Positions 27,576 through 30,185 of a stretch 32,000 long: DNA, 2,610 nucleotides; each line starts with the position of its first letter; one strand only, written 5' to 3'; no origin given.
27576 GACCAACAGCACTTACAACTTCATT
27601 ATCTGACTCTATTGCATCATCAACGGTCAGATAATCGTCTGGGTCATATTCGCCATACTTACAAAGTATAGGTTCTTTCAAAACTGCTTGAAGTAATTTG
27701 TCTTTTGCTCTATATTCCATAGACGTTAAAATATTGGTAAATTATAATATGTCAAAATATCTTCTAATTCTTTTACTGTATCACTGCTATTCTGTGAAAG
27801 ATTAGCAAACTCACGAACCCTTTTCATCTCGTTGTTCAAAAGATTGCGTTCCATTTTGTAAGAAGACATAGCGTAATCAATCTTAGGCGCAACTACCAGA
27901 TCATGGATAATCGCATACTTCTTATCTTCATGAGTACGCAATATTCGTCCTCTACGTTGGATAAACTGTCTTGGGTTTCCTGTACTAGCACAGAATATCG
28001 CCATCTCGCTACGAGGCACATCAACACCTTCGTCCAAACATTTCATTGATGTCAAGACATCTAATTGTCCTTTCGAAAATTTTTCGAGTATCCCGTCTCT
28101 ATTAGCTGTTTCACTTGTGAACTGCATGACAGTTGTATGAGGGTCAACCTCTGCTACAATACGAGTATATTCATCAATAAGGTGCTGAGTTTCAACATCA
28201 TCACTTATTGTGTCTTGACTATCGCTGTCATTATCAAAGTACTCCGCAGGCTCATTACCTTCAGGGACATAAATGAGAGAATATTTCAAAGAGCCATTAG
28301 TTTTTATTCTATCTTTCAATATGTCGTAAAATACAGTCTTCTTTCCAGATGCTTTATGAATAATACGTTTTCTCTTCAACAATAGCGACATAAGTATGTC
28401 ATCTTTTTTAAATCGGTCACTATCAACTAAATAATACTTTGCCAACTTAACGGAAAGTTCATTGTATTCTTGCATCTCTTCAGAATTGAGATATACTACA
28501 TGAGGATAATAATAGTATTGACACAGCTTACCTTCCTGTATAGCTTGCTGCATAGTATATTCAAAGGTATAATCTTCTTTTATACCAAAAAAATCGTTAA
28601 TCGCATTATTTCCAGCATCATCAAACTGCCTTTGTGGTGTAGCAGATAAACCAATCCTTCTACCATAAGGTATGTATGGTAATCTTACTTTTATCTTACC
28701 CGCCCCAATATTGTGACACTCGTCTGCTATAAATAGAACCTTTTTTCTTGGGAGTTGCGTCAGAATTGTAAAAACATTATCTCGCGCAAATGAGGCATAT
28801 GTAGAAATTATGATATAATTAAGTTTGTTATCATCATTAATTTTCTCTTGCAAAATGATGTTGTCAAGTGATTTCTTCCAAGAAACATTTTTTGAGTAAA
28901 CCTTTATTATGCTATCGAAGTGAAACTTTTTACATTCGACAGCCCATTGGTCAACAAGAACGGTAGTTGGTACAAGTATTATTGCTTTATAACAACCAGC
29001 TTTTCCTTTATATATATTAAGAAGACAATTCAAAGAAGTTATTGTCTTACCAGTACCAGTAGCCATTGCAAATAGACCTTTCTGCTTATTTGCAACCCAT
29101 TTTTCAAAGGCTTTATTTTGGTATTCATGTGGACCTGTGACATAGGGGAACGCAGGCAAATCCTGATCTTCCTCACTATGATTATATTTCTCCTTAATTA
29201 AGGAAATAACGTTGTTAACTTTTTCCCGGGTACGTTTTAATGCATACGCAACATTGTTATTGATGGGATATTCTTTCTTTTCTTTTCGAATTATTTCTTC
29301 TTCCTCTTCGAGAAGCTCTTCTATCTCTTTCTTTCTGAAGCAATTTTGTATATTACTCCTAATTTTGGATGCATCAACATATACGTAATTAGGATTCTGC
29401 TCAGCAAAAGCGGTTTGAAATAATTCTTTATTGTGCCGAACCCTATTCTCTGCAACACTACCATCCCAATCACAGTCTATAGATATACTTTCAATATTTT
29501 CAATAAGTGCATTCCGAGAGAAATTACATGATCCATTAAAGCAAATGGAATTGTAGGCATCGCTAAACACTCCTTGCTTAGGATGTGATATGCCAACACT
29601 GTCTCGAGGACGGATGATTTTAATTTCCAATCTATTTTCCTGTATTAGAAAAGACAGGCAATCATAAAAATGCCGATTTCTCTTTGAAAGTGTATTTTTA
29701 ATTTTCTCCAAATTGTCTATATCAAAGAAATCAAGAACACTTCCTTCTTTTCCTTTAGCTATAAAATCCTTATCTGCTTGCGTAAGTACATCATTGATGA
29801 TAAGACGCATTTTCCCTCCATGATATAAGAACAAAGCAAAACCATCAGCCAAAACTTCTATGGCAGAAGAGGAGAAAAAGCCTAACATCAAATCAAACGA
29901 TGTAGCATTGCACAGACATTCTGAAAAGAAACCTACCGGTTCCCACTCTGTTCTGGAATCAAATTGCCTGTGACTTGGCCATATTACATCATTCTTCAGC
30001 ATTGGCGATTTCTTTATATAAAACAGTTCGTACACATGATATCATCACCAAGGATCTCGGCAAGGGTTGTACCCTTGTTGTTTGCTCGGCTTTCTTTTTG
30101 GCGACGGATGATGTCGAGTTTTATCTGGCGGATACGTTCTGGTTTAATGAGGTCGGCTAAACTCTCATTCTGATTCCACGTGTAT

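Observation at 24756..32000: Dnd/Ssp-like defence operon of non-canonical composition: PP-loop enzyme, PLD-nuclease/SF2-helicase, DndD/SMC-like ATPase and unassigned small proteins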

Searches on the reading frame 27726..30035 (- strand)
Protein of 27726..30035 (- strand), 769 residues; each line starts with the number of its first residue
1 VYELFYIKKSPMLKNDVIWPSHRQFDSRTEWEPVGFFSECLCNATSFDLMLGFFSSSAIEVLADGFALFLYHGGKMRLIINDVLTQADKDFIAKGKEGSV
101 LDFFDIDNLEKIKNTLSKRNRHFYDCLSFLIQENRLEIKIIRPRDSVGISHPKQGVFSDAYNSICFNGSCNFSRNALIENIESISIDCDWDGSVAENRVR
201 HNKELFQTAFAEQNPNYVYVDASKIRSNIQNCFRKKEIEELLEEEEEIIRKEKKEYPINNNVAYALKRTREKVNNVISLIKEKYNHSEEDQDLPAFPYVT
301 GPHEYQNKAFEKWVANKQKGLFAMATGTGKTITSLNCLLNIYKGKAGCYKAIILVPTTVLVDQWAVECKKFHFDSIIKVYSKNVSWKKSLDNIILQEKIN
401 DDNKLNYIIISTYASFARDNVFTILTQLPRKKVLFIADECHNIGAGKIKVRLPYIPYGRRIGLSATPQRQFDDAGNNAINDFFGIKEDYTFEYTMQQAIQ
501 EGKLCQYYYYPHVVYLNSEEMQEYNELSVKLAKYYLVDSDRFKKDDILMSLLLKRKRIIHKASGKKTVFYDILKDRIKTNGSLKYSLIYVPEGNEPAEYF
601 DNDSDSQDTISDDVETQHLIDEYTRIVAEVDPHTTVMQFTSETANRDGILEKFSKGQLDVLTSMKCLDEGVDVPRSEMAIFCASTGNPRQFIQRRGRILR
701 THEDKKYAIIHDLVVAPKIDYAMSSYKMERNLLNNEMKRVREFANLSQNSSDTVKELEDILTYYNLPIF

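Call 3: search_protein_families(library=padloc, proteins=[window:27726-30035:-], max_evalue=0.01)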
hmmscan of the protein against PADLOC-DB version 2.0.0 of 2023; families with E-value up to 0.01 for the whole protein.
window:27726-30035:- (769 aa): 21 families
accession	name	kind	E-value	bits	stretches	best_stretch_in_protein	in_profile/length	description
PDLC02706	PbeA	-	0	1051.7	1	23-764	1-722/722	PbeA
PDLC02707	PbeA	-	4.3e-181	601.9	1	26-753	12-668/672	PbeA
PDLC02704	PbeA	-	3.3e-167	556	1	35-752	20-680/682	PbeA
PDLC02705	PbeA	-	1.1e-62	210.3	3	301-537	249-477/691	PbeA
PDLC02703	PbeA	-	2.6e-62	209.3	1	36-720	21-620/626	PbeA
PDLC03597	REase_MTase_IIG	-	2.6e-11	39.8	2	658-717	552-611/1646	Type IIG restriction enzyme-methyltransferase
PDLC03658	mREase_IV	-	2.1e-10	37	2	645-723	489-567/953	Type IV methyl-directed restriction enzyme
PDLC02193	PLD_Helicase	-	2.2e-09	34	1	23-191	4-162/905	-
PDLC03051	REase_MTase_I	-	4.5e-09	32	2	305-363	181-242/1591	Type I restriction enzyme-methyltransferase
PDLC03049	REase_I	-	1.1e-07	28.2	1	302-508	168-357/807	Type I restriction enzyme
PDLC03659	mREase_IV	-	3.5e-06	23.2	1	638-724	490-576/945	Type IV methyl-directed restriction enzyme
PDLC01765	Cas3c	-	1.6e-05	22.1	1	315-416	179-273/612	-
PDLC04986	PDC-S28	-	5e-05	19.8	1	299-373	32-106/831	-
PDLC01763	Cas3b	-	0.00013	18.8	1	301-372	245-317/762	-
PDLC02634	DrmD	-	0.00033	16.6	1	637-710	518-592/900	DrmD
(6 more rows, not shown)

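Call 4: search_protein_families(library=pfam, proteins=[window:27726-30035:-], max_evalue=0.01)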
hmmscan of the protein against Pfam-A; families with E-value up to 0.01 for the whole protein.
window:27726-30035:- (769 aa): 7 families
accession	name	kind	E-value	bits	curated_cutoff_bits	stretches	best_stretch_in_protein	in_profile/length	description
PF04851.21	ResIII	-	9.1e-24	84.7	22.5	1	302-469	4-164/164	Type III restriction enzyme, res subunit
PF00270.35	DEAD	-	4.4e-12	46.5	26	1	304-472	2-165/167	DEAD/DEAH box helicase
PF00271.37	Helicase_C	-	1.3e-11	45.2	23.5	1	633-701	41-109/110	Helicase conserved C-terminal domain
PF18766.7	SWI2_SNF2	-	2.3e-11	44.2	26.7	1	309-522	9-203/221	SWI2/SNF2 ATPase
PF00176.29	SNF2-rel_dom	-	8.7e-08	32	24.9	1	316-467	16-163/290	SNF2-related domain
PF16203.11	ERCC3_RAD25_C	-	0.00017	21.4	27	1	641-705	89-155/248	ERCC3/RAD25/XPB C-terminal helicase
PF13091.12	PLDc_2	-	0.0002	21.6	27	1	127-188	61-116/132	PLD-like domain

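Call 5: search_protein_families(library=ncbifam, proteins=[window:27726-30035:-], max_evalue=0.01)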
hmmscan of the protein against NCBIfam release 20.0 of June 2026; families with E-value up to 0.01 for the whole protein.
window:27726-30035:- (769 aa): 22 families
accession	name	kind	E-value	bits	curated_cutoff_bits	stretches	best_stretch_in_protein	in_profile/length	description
TIGR04095.1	dnd_restrict_1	equivalog_domain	9.2e-120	400.7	600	1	300-766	7-451/451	DNA phosphorothioation system restriction enzyme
NF042964.1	phospholipD_antiphage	equivalog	2.6e-17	62.5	1100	1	23-189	4-161/895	phospholipase D-like domain-containing anti-phage protein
NF046051.1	restrict_EcoAI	equivalog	1.2e-13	50.4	550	1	254-554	119-391/768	EcoAI/FtnUII family type I restriction enzme subunit R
NF045503.1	repair_heli_XPB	equivalog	1.2e-12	47.2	610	2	620-720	424-527/548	DNA repair helicase XPB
NF010337.0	PRK13766.1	equivalog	2.5e-12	45.8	610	2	648-753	415-517/781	Hef nuclease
NF008165.0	PRK10917.1-3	equivalog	4.9e-10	38.5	711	2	326-444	294-399/692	ATP-dependent DNA helicase RecG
TIGR00643.1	recG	equivalog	9.6e-09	34.5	659.4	1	611-705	461-557/629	ATP-dependent DNA helicase RecG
NF008167.0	PRK10917.2-1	equivalog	2.9e-06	25.7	995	1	642-702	571-632/744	ATP-dependent DNA helicase RecG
NF008170.0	PRK10917.2-4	equivalog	6.8e-06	24.3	975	1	612-704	624-719/826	ATP-dependent DNA helicase RecG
NF008168.0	PRK10917.2-2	equivalog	8.6e-06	24.3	718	1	643-704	623-685/795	ATP-dependent DNA helicase RecG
NF008164.0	PRK10917.1-2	equivalog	1.2e-05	23.8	785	1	622-704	510-593/704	ATP-dependent DNA helicase RecG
NF008166.0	PRK10917.1-4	equivalog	0.00014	20.1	864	1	641-701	539-600/705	ATP-dependent DNA helicase RecG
NF008163.0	PRK10917.1-1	equivalog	0.00024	19.5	796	0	643-702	528-588/692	ATP-dependent DNA helicase RecG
NF004066.1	PRK05580.1-3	equivalog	0.0004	18.8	813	1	219-386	175-336/788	primosomal protein N'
NF003673.1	PRK05298.1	equivalog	0.00045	18.7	743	1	616-728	452-567/653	excinuclease ABC subunit UvrB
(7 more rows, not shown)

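Call 71: search_dna_similar(query=window:27726-30002:-, collection=plasmids, mode=protein, max_rows=25)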
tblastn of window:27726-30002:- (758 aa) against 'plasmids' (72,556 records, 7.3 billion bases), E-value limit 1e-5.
Records with a match: 119; places in all: 130; records where one place covers at least 80% of the query: 21.
Best place of each record, by identity: <60% 119.
By first word of the organism name: Lactiplantibacillus 12; Halobacterium 11; Deinococcus 9; Natrinema 7; Leptolyngbya 6; Haloplanus 4; Nostoc 4; Rhodococcus 4; Natribaculum 3; Rhizobium 3; and 43 more.
By predicted mobility (MOB-suite, as given by PLSDB): non-mobilizable 78; mobilizable 24; conjugative 17.
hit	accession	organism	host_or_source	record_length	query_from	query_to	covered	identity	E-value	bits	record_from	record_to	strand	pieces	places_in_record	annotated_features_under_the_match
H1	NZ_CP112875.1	Pseudanabaena galeata CCNP1313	-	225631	25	755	96%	31.2%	1e-95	333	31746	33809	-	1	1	DNA phosphorothioation system restriction enzyme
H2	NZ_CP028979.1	Lactiplantibacillus plantarum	liquid feed,pig feed from feed plant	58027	25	755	96%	29.7%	1e-69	256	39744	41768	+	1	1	DEAD/DEAH box helicase family protein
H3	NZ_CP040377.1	Lactiplantibacillus plantarum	cell culture,Angelica gigas Nakai root ...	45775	25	755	96%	29.7%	2e-69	256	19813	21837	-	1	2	DEAD/DEAH box helicase family protein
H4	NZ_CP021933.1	Lactiplantibacillus plantarum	cell culture,honey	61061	25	755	96%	29.7%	2e-69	256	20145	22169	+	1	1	DEAD/DEAH box helicase family protein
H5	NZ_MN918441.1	Haloprofundus sp. MHR1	-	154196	25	755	96%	29.1%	5e-71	261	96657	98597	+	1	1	DEAD/DEAH box helicase family protein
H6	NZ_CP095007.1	Halococcus dombrowskii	Direct from delivered sample,Rock salt ...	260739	25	757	97%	28.7%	1e-71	263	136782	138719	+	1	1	DEAD/DEAH box helicase family protein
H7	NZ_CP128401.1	Candidatus Chlorohelix allophototropha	Single colony of Candidatus Chlorohelix ...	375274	72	738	88%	31.2%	4e-69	255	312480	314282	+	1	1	DEAD/DEAH box helicase family protein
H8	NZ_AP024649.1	Arthrobacter sp. StoSoilB13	-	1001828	25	755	92%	29.8%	1e-69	291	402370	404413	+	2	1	none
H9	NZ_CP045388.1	Ruegeria sp. THAF33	pure culture,Surface of a polyethylene ...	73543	18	755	87%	31.6%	2e-61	320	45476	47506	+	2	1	DNA phosphorothioation system restriction enzyme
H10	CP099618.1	Sphingomonadaceae bacterium OTU29MARTA1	Arabidopsis thaliana,pure culture,leaf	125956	29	742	94%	28.7%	5e-60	228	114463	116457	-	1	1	DEAD/DEAH box helicase family protein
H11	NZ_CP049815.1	Pontibrevibacter nitratireducens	-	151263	18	755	87%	31.1%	5e-62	317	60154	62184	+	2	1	DNA phosphorothioation system restriction enzyme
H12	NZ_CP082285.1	Halobaculum rubrum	sediment sample,sediment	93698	25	738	83%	32.3%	3e-58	295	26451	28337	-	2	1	DEAD/DEAH box helicase family protein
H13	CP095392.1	Natribaculum breve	cell culture,saline soil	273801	25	755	85%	30.3%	2e-50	280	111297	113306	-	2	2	record has no annotation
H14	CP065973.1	Leuconostoc pseudomesenteroides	-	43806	25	740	94%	27.2%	8e-60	227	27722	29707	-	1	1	DEAD/DEAH box helicase family protein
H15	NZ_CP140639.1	Rhizobium indigoferae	Indigofera amblyantha,Pure culture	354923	114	755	85%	29.7%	2e-60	229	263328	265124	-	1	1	DEAD/DEAH box helicase family protein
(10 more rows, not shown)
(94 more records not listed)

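Call 72: get_annotated_region(hit=H1, flank=9000)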
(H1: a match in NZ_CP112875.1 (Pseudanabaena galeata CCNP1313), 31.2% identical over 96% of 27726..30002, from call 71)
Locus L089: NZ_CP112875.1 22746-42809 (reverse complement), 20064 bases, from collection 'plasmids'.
description: Pseudanabaena galeata CCNP1313 plasmid pPg_01, complete sequence
organism: Pseudanabaena galeata CCNP1313 (NCBI taxid 2602720)
taxonomy: Bacteria; Cyanobacteriota; Cyanophyceae; Pseudanabaenales; Pseudanabaenaceae; Pseudanabaena; Pseudanabaena galeata; Pseudanabaena galeata CCNP1313
host: -; source: -; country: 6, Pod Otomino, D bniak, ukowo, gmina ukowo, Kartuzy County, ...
typing (MOB-suite, as given by PLSDB): non-mobilizable
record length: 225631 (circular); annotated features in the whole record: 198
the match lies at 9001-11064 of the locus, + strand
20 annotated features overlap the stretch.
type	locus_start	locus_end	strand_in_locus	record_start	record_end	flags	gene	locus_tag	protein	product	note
CDS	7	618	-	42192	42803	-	-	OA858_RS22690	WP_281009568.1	type I restriction enzyme HsdR N-terminal domain-containing protein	-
CDS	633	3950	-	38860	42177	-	cas10d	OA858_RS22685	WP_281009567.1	type I-D CRISPR-associated protein Cas10d/Csc3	-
CDS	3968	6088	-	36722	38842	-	cas3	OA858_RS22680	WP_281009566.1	type I-D CRISPR-associated helicase Cas3'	GO:0043571 - maintenance of CRISPR repeat elements [Evidence IEA]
CDS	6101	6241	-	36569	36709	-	-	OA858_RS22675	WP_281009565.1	hypothetical protein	-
CDS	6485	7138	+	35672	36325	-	-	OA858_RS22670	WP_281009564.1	Uma2 family endonuclease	-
CDS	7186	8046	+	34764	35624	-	-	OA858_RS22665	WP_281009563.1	WYL domain-containing protein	-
CDS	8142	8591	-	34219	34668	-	-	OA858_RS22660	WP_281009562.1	VOC family protein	-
CDS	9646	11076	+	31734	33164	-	-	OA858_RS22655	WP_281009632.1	DNA phosphorothioation system restriction enzyme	-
CDS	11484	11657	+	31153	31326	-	-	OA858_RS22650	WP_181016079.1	hypothetical protein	-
CDS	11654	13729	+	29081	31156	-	-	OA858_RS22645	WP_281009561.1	AAA family ATPase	GO:0006302 - double-strand break repair [Evidence IEA]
CDS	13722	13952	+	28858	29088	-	-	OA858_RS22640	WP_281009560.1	Uma2 family endonuclease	-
CDS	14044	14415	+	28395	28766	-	-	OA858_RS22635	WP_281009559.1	nucleotidyltransferase domain-containing protein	-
CDS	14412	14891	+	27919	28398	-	-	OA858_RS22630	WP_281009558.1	hypothetical protein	-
CDS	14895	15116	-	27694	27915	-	-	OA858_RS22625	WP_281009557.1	hypothetical protein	-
CDS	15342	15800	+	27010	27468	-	-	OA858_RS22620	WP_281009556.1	DNA phosphorothioation-associated protein 4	-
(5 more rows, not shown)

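Call 73: get_annotated_region(hit=H6, flank=9000)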
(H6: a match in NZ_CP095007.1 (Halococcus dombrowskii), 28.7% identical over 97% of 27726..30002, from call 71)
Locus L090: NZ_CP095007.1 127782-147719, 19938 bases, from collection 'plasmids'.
description: Halococcus dombrowskii strain H4 plasmid unnamed2, complete sequence
organism: Halococcus dombrowskii (NCBI taxid 179637)
taxonomy: Archaea; Euryarchaeota; Halobacteria; Halobacteriales; Halococcaceae; Halococcus; Halococcus dombrowskii
host: -; source: Direct from delivered sample,Rock salt from Permian period; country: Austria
typing (MOB-suite, as given by PLSDB): non-mobilizable
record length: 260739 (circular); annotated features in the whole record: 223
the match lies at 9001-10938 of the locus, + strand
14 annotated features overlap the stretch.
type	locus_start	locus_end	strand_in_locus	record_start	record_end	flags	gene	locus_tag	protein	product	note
CDS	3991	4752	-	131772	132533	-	nucS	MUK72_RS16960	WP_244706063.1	endonuclease NucS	-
CDS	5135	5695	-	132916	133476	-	-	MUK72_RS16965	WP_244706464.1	TATA-box-binding protein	-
CDS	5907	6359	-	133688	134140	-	-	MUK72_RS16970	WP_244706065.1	helix-turn-helix domain-containing protein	-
CDS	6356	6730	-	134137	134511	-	-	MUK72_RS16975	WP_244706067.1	DUF6516 family protein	-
CDS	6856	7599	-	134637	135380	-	-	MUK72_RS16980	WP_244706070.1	class I SAM-dependent methyltransferase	-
CDS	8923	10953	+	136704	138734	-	-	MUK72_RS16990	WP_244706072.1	DEAD/DEAH box helicase family protein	-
CDS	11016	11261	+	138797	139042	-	-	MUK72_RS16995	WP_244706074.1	hypothetical protein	-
CDS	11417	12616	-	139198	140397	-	-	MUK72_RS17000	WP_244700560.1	transposase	-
CDS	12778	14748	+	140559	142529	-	-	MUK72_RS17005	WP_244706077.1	AAA family ATPase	GO:0006302 - double-strand break repair [Evidence IEA]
CDS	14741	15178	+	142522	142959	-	-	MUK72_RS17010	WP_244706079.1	hypothetical protein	-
CDS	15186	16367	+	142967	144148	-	-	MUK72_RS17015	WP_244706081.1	hypothetical protein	-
CDS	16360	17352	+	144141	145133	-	-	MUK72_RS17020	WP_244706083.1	hypothetical protein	-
CDS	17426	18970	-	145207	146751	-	-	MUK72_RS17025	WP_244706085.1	site-specific DNA-methyltransferase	GO:0009307 - DNA restriction-modification system [Evidence IEA]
CDS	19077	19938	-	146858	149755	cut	-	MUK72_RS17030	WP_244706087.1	DNA methyltransferase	GO:0006306 - DNA methylation [Evidence IEA]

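Call 76: get_annotated_region(hit=H2, flank=6000)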
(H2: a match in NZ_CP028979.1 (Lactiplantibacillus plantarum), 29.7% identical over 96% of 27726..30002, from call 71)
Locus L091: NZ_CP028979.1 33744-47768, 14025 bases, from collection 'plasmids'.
description: Lactiplantibacillus plantarum strain LQ80 plasmid pLQ802, complete sequence
organism: Lactiplantibacillus plantarum (NCBI taxid 1590)
taxonomy: Bacteria; Bacillota; Bacilli; Lactobacillales; Lactobacillaceae; Lactiplantibacillus; Lactiplantibacillus plantarum
host: -; source: liquid feed,pig feed from feed plant; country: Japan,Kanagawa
typing (MOB-suite, as given by PLSDB): conjugative; replicon rep_cluster_1607; relaxase MOBQ; mating-pair formation MPF_T
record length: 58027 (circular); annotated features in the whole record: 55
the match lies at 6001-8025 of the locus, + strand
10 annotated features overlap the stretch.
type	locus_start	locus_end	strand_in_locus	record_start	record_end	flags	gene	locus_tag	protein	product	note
CDS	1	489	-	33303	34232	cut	-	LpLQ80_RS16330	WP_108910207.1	type II restriction endonuclease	-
CDS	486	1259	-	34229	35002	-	-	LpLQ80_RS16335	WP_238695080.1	site-specific DNA-methyltransferase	GO:0009307 - DNA restriction-modification system [Evidence IEA]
CDS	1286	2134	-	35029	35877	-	-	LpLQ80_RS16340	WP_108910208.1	DNA adenine methylase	-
CDS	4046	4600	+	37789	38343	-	-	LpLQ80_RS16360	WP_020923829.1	recombinase family protein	GO:0006310 - DNA recombination [Evidence IEA]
CDS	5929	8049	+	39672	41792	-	-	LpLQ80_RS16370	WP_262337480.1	DEAD/DEAH box helicase family protein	-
CDS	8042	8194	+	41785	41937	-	-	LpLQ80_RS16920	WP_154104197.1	hypothetical protein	-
CDS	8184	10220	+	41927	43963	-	-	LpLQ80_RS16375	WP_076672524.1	AAA family ATPase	GO:0006302 - double-strand break repair [Evidence IEA]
CDS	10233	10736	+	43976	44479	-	-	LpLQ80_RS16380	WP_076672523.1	hypothetical protein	-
CDS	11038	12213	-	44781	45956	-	-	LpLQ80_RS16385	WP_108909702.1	IS256 family transposase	-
CDS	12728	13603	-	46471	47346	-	-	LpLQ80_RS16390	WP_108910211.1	LysM domain-containing protein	-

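Call 77: get_annotated_region(hit=H5, flank=6000)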
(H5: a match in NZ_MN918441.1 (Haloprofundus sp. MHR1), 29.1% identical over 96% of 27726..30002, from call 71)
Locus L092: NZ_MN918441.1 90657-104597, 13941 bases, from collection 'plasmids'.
description: Haloprofundus sp. MHR1 plasmid pMHR1-1, complete sequence
organism: Haloprofundus sp. MHR1 (NCBI taxid 2572921)
taxonomy: Archaea; Euryarchaeota; Halobacteria; Halobacteriales; Haloferacaceae; Haloprofundus; Haloprofundus sp. MHR1
host: -; source: -; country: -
typing (MOB-suite, as given by PLSDB): non-mobilizable; mating-pair formation MPF_T
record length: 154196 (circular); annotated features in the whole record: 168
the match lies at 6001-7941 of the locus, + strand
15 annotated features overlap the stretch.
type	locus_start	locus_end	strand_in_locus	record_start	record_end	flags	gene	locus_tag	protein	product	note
CDS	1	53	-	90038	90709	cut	-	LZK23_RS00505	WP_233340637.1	helix-turn-helix domain-containing protein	-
CDS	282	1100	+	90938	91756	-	-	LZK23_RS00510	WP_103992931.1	hypothetical protein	-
CDS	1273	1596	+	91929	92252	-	-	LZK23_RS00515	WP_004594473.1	hypothetical protein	-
CDS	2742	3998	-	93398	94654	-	-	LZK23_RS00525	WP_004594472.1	orc1/cdc6 family replication initiation protein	-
CDS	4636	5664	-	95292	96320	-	-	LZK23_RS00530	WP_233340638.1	Cdc6/Cdc18 family protein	-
CDS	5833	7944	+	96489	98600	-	-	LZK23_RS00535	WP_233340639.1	DEAD/DEAH box helicase family protein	-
CDS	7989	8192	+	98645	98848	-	-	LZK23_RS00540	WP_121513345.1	hypothetical protein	-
CDS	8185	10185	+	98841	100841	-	-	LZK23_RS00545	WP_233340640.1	AAA family ATPase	GO:0006302 - double-strand break repair [Evidence IEA]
CDS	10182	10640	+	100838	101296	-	-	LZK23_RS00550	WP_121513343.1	hypothetical protein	-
CDS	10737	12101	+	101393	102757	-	-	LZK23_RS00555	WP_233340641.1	site-specific DNA-methyltransferase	GO:0009307 - DNA restriction-modification system [Evidence IEA]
CDS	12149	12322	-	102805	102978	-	-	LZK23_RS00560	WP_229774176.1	hypothetical protein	-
CDS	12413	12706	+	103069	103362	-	-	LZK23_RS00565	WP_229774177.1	hypothetical protein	-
CDS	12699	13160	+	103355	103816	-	-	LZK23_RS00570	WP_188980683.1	hypothetical protein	-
CDS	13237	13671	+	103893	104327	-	-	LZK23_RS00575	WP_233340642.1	TRAM domain-containing protein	-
CDS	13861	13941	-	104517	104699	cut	-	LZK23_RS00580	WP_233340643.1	hypothetical protein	-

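Call 78: get_annotated_region(hit=H7, flank=6000)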
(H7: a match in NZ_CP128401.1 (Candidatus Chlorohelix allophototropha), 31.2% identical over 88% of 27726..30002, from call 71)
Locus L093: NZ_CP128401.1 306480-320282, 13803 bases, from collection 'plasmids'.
description: Candidatus Chlorohelix allophototropha isolate L227-S17 plasmid unnamed1, complete sequence
organism: Candidatus Chlorohelix allophototropha (NCBI taxid 3003348)
taxonomy: Bacteria; Chloroflexota; Chloroflexia; Candidatus Chloroheliales; Candidatus Chloroheliaceae; Candidatus Chlorohelix; Candidatus Chlorohelix allophototropha
host: -; source: Single colony of Candidatus Chlorohelix allophototropha from a non-axenic enrichment (subculture 19.9); ...; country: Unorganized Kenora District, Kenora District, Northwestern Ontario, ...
typing (MOB-suite, as given by PLSDB): non-mobilizable
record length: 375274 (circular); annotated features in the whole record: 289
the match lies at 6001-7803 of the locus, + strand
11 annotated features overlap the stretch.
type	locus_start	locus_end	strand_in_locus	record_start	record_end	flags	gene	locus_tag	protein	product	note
CDS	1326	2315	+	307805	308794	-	-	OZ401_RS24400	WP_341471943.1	hypothetical protein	-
CDS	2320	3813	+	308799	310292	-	-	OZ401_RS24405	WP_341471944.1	hypothetical protein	-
CDS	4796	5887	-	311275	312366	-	-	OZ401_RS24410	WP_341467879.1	IS4 family transposase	-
CDS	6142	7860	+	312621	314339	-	-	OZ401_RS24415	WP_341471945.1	DEAD/DEAH box helicase family protein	-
CDS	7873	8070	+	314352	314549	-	-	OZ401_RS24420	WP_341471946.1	hypothetical protein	-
CDS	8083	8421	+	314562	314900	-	-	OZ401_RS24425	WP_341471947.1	AAA family ATPase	GO:0006302 - double-strand break repair [Evidence IEA]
CDS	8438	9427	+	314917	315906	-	-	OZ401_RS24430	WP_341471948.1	HNH endonuclease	-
CDS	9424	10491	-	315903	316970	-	-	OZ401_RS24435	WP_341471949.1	DNA sulfur modification protein DndB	-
CDS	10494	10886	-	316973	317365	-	-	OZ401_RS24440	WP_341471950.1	DndE family protein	-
CDS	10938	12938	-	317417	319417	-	dndD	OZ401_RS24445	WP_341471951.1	DNA sulfur modification protein DndD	-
CDS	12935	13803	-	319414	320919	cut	dndC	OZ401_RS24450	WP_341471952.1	DNA phosphorothioation system sulfurtransferase DndC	-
